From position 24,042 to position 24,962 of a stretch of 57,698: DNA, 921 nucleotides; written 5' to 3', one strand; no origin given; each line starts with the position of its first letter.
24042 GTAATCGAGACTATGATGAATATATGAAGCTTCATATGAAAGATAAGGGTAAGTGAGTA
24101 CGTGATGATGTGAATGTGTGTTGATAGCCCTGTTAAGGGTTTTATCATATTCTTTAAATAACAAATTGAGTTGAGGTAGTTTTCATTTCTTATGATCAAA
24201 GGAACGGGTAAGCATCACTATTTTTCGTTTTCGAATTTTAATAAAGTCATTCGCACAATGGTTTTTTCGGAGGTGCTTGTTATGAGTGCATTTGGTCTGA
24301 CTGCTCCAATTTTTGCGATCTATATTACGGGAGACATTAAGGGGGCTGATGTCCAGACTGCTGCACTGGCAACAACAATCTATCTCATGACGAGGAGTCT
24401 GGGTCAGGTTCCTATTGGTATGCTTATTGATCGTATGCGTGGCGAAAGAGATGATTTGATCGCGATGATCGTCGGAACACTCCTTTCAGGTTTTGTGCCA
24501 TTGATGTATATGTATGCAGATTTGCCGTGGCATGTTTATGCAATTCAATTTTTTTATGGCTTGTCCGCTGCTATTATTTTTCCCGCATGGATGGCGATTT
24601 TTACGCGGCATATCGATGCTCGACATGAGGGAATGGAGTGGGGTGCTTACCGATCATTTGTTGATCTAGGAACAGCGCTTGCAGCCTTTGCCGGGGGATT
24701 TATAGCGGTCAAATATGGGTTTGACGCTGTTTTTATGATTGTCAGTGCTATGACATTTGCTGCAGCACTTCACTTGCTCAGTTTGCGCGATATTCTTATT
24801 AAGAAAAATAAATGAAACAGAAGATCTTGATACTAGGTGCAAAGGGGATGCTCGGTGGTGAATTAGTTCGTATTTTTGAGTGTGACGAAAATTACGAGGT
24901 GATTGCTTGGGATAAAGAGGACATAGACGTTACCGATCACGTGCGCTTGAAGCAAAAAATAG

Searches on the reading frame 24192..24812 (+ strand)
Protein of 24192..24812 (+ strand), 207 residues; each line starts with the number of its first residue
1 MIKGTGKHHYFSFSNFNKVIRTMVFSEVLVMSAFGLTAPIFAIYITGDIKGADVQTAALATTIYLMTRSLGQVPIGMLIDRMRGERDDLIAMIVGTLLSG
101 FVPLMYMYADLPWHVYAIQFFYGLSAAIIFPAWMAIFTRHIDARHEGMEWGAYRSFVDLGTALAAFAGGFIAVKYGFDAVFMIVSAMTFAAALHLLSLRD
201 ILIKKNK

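Call 87: search_protein_families(library=pfam, proteins=[window:24192-24812:+], max_evalue=0.001)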
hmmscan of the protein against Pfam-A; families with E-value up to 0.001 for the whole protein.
window:24192-24812:+ (207 aa): 2 families
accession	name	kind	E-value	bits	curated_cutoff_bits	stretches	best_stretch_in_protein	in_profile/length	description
PF07690.21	MFS_1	-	4e-22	79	33.4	1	25-197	3-173/347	Major Facilitator Superfamily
PF12832.13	MFS_1_like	-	1.8e-05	24.4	25.2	1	93-182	280-372/373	MFS_1 like family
